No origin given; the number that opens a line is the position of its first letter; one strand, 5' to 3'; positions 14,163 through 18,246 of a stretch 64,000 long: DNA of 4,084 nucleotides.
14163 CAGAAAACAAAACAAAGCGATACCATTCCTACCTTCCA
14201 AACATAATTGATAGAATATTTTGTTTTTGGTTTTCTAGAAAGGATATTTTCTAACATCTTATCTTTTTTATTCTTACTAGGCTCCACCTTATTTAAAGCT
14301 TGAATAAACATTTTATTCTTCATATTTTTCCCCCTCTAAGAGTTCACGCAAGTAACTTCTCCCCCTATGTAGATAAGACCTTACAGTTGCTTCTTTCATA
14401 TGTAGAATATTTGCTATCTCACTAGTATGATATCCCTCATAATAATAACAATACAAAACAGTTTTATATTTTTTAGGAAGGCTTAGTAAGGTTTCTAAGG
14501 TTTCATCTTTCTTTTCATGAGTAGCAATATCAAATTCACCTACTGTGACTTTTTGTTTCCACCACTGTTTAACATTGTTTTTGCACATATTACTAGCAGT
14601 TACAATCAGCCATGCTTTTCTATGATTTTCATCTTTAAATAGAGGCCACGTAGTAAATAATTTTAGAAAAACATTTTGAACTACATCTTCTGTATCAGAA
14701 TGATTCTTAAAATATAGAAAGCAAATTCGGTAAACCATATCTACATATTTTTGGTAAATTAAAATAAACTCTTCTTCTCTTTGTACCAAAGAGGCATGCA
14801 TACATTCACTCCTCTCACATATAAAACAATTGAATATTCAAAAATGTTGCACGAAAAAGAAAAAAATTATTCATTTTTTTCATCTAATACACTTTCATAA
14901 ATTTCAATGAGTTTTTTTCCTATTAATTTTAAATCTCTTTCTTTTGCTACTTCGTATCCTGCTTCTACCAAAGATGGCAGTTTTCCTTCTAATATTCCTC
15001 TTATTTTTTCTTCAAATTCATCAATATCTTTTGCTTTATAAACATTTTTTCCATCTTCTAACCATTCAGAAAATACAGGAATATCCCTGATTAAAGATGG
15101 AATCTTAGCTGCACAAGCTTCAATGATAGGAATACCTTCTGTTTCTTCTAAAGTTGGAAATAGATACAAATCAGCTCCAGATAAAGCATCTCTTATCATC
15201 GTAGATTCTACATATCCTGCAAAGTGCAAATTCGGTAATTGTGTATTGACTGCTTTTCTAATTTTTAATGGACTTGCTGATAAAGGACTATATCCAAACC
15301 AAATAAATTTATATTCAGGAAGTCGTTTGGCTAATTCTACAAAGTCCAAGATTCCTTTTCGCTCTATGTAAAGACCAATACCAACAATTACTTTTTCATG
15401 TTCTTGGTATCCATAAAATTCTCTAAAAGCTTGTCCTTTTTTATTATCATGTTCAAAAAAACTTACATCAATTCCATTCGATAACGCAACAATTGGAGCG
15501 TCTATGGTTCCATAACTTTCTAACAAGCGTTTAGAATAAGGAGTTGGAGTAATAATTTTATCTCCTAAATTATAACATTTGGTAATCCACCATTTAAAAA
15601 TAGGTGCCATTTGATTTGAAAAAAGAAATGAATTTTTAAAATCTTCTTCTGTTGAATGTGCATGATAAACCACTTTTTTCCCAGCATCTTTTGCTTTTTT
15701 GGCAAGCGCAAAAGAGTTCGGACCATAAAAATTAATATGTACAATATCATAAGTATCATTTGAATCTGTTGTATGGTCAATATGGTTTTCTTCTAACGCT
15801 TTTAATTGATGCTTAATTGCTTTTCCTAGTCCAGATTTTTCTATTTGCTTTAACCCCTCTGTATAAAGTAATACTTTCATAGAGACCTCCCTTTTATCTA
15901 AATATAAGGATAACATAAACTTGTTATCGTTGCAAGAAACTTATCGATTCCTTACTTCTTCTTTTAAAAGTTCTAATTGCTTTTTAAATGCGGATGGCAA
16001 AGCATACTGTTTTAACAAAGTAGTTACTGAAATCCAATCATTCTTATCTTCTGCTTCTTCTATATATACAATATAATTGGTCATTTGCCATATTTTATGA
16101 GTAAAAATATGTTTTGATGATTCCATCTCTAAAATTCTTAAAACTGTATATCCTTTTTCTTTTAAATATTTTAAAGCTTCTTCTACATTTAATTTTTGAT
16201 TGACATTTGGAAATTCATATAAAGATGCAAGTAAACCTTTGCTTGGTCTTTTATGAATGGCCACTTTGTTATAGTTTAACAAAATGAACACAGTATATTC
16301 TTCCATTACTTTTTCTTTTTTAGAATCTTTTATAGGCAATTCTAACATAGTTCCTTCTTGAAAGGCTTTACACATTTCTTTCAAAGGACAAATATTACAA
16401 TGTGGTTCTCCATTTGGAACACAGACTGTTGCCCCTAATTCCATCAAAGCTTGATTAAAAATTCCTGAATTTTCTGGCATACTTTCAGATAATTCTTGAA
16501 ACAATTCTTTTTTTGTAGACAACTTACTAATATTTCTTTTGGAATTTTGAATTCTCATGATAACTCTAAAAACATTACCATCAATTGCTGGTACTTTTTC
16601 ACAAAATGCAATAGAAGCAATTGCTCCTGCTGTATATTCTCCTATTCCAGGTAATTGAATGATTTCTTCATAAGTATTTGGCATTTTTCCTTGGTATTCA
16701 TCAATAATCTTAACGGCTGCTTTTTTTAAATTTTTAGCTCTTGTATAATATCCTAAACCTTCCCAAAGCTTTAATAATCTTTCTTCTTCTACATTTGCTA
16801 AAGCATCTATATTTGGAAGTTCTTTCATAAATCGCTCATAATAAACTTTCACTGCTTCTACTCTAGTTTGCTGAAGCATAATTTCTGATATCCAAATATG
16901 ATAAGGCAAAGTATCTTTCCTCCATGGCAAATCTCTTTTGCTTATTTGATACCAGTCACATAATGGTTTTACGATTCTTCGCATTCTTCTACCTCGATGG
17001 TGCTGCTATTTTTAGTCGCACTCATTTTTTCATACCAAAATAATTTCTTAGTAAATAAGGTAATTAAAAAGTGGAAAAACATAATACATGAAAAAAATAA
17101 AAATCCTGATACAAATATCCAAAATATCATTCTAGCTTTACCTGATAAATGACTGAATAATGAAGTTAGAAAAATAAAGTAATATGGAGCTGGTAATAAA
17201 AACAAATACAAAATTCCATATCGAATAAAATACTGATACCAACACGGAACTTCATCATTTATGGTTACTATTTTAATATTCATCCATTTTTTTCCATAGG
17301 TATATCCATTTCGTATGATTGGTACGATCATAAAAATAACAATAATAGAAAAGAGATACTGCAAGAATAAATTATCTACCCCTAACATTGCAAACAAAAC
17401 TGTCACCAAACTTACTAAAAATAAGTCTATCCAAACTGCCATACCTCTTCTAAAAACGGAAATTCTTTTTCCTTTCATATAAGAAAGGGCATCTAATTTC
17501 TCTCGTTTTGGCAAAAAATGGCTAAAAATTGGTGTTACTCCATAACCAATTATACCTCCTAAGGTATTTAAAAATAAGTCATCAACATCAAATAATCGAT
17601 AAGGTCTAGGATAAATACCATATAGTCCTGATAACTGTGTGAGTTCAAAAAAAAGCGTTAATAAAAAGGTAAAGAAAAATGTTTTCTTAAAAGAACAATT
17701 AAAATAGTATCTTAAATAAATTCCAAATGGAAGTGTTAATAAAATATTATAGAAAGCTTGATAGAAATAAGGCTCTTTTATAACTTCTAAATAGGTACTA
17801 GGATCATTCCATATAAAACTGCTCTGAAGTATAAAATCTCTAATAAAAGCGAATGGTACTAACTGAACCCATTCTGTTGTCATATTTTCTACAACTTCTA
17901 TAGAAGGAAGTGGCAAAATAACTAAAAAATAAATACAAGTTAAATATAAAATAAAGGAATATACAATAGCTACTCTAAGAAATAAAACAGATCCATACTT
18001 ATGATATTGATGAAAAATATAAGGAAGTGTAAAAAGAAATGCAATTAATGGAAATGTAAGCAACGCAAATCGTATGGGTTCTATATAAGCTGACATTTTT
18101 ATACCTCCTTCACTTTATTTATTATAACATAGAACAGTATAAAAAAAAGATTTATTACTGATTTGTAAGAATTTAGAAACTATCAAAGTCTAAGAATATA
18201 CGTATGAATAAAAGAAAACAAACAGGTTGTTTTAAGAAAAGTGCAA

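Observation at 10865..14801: ECF sigma/anti-sigma pair in one operon with a DUF4358 lipoprotein and an MBOAT-DHHW acyltransferase pair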

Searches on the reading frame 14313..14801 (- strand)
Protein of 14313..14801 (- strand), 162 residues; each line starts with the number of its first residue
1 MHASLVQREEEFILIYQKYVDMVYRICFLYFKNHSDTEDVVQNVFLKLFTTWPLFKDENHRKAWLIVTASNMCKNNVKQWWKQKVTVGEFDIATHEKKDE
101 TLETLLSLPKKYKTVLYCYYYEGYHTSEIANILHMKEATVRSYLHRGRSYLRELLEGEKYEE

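Call 3: search_protein_families(library=pfam, proteins=[window:14313-14801:-], max_evalue=0.01)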
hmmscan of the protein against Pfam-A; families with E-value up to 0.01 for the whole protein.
window:14313-14801:- (162 aa): 6 families
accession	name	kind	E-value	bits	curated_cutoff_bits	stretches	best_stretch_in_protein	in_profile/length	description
PF08281.18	Sigma70_r4_2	-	4.8e-13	49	25.7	1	101-149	4-52/54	Sigma-70, region 4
PF04542.20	Sigma70_r2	-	6.8e-12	45.4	24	1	15-79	1-67/71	Sigma-70 region 2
PF04545.22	Sigma70_r4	-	2.3e-08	33.9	24.1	1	105-153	2-50/50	Sigma-70, region 4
PF06056.18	Terminase_5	-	5e-05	23.6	20.3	1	119-147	9-37/58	Putative ATPase subunit of terminase (gpP-like)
PF07638.17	Sigma70_ECF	-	0.00061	20.2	21.1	1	97-153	125-181/185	ECF sigma factor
PF00196.25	GerE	-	0.0012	18.8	23.5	1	114-146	9-40/57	Bacterial regulatory proteins, luxR family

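Call 4: search_protein_families(library=ncbifam, proteins=[window:14313-14801:-], max_evalue=0.01)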
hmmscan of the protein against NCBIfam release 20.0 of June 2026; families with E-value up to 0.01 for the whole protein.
window:14313-14801:- (162 aa): 82 families (the best 25 are shown)
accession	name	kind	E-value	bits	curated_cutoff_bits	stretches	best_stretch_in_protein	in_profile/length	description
NF006930.0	PRK09415.1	subfamily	2.1e-28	99.4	198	1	8-158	14-178/179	RNA polymerase factor sigma C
NF008891.0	PRK11924.1-5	subfamily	7.2e-27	94.6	259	1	15-158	8-166/171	RNA polymerase sigma factor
TIGR02937.1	sigma70-ECF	superfamily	4.5e-22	78.4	42.9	1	14-154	5-164/165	sigma-70 family RNA polymerase sigma factor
NF058625.1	sigma_PG0214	equivalog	5.8e-22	78.2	130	1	9-159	3-165/170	GFO_1088 family ECF-type sigma factor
TIGR02983.1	SigE-fam_strep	subfamily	7.7e-20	71.4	141.55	1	8-158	4-161/162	SigE family RNA polymerase sigma factor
NF008888.0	PRK11922.1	equivalog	1e-19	71.1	204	2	92-156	133-197/231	RNA polymerase sigma factor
NF007223.0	PRK09641.1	equivalog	3.6e-19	69.3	209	2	88-156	117-185/187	RNA polymerase sigma factor SigW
TIGR02985.1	Sig70_bacteroi1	subfamily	4.3e-19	69.3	126.4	1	11-155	2-162/162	RNA polymerase sigma-70 factor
TIGR02954.1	Sig70_famx3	hypoth_equivalog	5.7e-19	68.5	188.5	1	9-157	15-169/170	RNA polymerase sigma-70 factor, TIGR02954 family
TIGR02948.1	SigW_bacill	equivalog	1.8e-16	60.8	243.1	2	91-155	120-184/187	RNA polymerase sigma factor SigW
NF009170.0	PRK12517.1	subfamily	5.9e-16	58.4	197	1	5-159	18-180/188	RNA polymerase sigma factor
NF009172.0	PRK12519.1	subfamily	6e-16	58.6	222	2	91-157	125-191/194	RNA polymerase sigma factor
NF053879.1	RNAPolSigSigVBac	equivalog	6e-16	58.5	190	1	9-159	3-159/160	RNA polymerase sigma factor SigV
TIGR02947.1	SigH_actino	hypoth_equivalog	7.5e-16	58.4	251.55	2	16-83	17-84/193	RNA polymerase sigma-70 factor, TIGR02947 family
TIGR02950.1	SigM_subfam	subfamily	1e-15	58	147.95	1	15-155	5-158/159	RNA polymerase sigma factor, SigM family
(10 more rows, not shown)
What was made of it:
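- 14313..14801 (-): ECF (group 4) sigma-70 factor, 162 aa. Pfam Sigma70_r2 and r4_2 hits; TIGR02937 scores 78 bits, above its cutoff (calls 3, 4).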

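Call 59: search_solved_structures(query=window:14313-14801:-, max_evalue=0.00001)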
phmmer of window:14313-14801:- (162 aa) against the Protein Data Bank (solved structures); distinct sequences matched with E-value up to 0.00001: 11.
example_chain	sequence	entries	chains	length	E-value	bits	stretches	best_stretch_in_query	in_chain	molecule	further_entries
5wuq_A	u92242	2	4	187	3.2e-13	53.1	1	96-155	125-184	ECF RNA polymerase sigma factor SigW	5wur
5zx2_F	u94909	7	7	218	1.2e-10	44.8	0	100-155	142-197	ECF RNA polymerase sigma factor SigH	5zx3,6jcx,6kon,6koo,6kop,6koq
6jcy_F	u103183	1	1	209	1.3e-09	41.4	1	20-155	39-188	ECF RNA polymerase sigma factor SigH,ECF RNA polymerase sigma factor SigE,ECF RNA polymera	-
9m9d_F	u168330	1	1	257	3.5e-09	40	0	104-156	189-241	ECF RNA polymerase sigma factor SigE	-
9m9e_F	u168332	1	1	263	3.8e-09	39.9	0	104-156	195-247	ECF RNA polymerase sigma factor SigE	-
9m98_F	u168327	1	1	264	3.8e-09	39.9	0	104-156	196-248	ECF RNA polymerase sigma factor SigE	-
6in7_B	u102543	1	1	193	6.5e-07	32.6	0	10-77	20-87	RNA polymerase sigma-H factor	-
6dv9_F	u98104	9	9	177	6.6e-07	32.6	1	15-153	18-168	ECF RNA polymerase sigma factor SigL | RNA polymerase sigma factor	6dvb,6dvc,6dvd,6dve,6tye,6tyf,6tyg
8z6g_B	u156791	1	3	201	7.4e-07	32.4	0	10-77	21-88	RNA polymerase sigma factor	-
6jhe_A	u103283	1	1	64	1.1e-06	31.8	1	103-155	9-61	ECF RNA polymerase sigma factor SigW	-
5fgm_A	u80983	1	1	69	3.3e-06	30.3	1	101-156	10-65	ECF RNA polymerase sigma factor SigR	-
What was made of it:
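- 14313..14801 (-): The best PDB hits are ECF SigW/SigH/SigE (call 59).
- On ECF (group 4) sigma-70 factors: PDB hits are all ECF sigma factors (call 59).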

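Call 79: find_related_loci(query=A5, collection=metagenome_contigs, flank=6000)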
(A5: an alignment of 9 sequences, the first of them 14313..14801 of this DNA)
Query A5 (162 aa) in metagenome_contigs; peptide patterns used: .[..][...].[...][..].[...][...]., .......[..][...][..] (x = any residue, [..] = any of these).
600 stretches matched a pattern (row limit reached: there are more); 382 encode a relative of the query (tblastn E <= 1e-3); the best 80 are kept; 80 distinct loci.
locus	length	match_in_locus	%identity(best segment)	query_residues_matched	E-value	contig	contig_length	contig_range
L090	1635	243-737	48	1-162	6e-55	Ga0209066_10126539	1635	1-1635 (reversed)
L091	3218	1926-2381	53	9-157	6e-51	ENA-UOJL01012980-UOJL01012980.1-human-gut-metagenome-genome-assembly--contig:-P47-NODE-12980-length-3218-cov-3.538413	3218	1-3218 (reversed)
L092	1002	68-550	47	1-158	1e-49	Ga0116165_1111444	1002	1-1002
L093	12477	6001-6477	48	3-158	7e-47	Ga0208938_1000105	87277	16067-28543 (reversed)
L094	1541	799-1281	47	1-158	8e-48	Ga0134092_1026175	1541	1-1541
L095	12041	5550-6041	44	1-162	7e-46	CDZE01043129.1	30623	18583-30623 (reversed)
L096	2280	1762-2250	43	1-161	2e-45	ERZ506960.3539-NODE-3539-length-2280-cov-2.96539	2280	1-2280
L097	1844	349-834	44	4-161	3e-43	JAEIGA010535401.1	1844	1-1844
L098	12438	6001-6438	45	15-155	2e-42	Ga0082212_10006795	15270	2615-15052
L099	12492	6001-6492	44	1-161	1e-41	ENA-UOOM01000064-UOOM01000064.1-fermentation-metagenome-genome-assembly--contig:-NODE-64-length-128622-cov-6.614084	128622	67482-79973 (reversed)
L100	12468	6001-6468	44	8-160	6e-41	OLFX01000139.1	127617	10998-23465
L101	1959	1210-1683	42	1-155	3e-41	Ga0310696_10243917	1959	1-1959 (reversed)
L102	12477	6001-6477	40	3-158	1e-40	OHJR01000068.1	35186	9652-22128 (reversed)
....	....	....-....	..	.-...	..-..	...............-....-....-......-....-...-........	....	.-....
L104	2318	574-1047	42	1-155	3e-40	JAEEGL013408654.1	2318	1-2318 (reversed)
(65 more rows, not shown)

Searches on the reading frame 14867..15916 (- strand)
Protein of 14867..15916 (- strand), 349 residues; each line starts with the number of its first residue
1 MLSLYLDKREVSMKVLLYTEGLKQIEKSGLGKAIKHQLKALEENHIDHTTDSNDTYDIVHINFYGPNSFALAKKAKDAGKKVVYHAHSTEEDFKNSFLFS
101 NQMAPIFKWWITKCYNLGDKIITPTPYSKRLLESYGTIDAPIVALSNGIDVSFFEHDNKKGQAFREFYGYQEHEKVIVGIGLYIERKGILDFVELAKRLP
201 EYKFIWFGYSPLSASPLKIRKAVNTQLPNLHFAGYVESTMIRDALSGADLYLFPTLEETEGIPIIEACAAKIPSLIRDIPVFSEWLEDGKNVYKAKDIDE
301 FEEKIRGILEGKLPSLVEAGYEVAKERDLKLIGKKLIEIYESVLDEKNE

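Call 3: search_protein_families(library=pfam, proteins=[window:14867-15916:-], max_evalue=0.01)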
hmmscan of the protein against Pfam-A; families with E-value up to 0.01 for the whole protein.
window:14867-15916:- (349 aa): 5 families
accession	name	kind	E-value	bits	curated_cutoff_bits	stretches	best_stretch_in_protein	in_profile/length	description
PF00534.26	Glycos_transf_1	-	1.1e-16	61.2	26.4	1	165-312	6-159/172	Glycosyl transferases group 1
PF13439.12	Glyco_transf_4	-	2.7e-16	60.5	28.5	1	55-152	72-169/170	Glycosyltransferase Family 4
PF13692.12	Glyco_trans_1_4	-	4.3e-15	56.7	27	1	175-310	2-141/142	Glycosyl transferases group 1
PF13524.12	Glyco_trans_1_2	-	2.7e-05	24.6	25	1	191-310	4-113/144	Glycosyl transferase-like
PF13579.12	Glyco_trans_4_4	-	0.00019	22.2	29.7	1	55-148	71-158/158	Glycosyl transferase 4-like domain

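Call 4: search_protein_families(library=ncbifam, proteins=[window:14867-15916:-], max_evalue=0.01)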
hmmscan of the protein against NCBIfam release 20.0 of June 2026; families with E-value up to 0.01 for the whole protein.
window:14867-15916:- (349 aa): 15 families
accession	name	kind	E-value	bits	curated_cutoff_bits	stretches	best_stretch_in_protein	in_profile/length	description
NF053513.1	Gtran_IagA_BgsA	equivalog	2.1e-145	483.9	460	1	13-344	1-332/333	LTA glycolipid anchor biosynthesis glycosyltransferase, IagA/BgsA family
NF049987.1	DaglGlyslTfaseDgs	equivalog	3.7e-105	351.5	500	1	13-347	1-331/332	processive diacylglycerol alpha-glucosyltransferase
NF047684.1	TeichurnBiosyTuaC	equivalog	1.4e-15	57.1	550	1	142-341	187-387/391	teichuronic acid biosynthesis protein TuaC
TIGR04047.1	MSMEG_0565_glyc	hypoth_equivalog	1.3e-10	41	259.85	1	127-340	149-371/373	MSMEG_0565 family glycosyltransferase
TIGR03999.1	thiol_BshA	equivalog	9e-10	38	273.7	1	102-324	133-353/375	N-acetyl-alpha-D-glucosaminyl L-malate synthase BshA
NF049988.1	MGlcDAGSynMgs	equivalog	2.1e-09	37.2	400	1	144-311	180-353/398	alpha-monoglucosyldiacylglycerol synthase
NF053787.1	GlcN_PG_synth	equivalog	4e-08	32.5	480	1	74-343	101-359/361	N-acetylglucosaminyl phosphatidylglycerol synthase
TIGR02149.1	glgA_Coryne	subfamily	7.4e-07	28.6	302.4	1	33-343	60-390/391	glycogen synthase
TIGR04157.1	glyco_rSAM_CFB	subfamily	8e-06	25.1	400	1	113-297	165-350/406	TIGR04157 family glycosyltransferase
NF007640.0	PRK10307.1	subfamily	5.5e-05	22.2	276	1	128-255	182-310/411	WcaI family glycosyltransferase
NF038298.1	EPS_HpsO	equivalog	0.00011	21.2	575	0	119-212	148-241/388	hormogonium polysaccharide biosynthesis glycosyltransferase HpsO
NF038295.1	EPS_HpsP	equivalog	0.00034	19.7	550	1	160-312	193-353/388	hormogonium polysaccharide biosynthesis glycosyltransferase HpsP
NF041876.1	EPS_EpsE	equivalog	0.00051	19.4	400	1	230-291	278-339/389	exopolysaccharide biosynthesis GT4 family glycosyltransferase EpsE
TIGR04063.1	stp3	hypoth_equivalog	0.0037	16.2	442.05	1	139-310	179-359/397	TIGR04063 family PEP-CTERM/XrtA system glycosyltransferase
NF047880.1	glyco_SdgA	exception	0.009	14.6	800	0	199-327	344-474/488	serine-aspartate repeat adhesin O-glycosyltransferase SdgA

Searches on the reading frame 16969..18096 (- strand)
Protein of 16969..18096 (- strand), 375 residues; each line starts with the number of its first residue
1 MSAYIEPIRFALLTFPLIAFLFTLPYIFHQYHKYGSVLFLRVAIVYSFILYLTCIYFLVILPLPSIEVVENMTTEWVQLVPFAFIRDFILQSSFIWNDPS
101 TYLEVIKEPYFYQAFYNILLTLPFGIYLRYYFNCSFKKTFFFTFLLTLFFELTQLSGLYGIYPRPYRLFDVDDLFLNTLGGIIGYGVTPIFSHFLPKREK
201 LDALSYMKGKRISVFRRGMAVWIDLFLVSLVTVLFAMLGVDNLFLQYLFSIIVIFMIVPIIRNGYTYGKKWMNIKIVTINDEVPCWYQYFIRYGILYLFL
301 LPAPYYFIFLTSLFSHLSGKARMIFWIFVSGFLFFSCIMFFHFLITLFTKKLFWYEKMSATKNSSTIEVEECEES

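Call 3: search_protein_families(library=pfam, proteins=[window:16969-18096:-], max_evalue=0.01)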
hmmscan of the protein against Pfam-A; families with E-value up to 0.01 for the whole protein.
window:16969-18096:- (375 aa): 2 families
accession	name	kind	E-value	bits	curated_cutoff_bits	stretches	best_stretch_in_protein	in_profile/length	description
PF04892.17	VanZ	-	8.8e-26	91.4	30.1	1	48-191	1-125/126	VanZ like family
PF06271.18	RDD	-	8.9e-05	23.2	24.1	1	213-345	3-121/137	RDD family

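Call 76: search_protein_families(library=ncbifam, proteins=[window:16969-18096:-], max_evalue=0.01)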
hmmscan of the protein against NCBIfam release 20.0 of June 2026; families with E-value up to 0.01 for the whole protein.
window:16969-18096:- (375 aa): 0 families
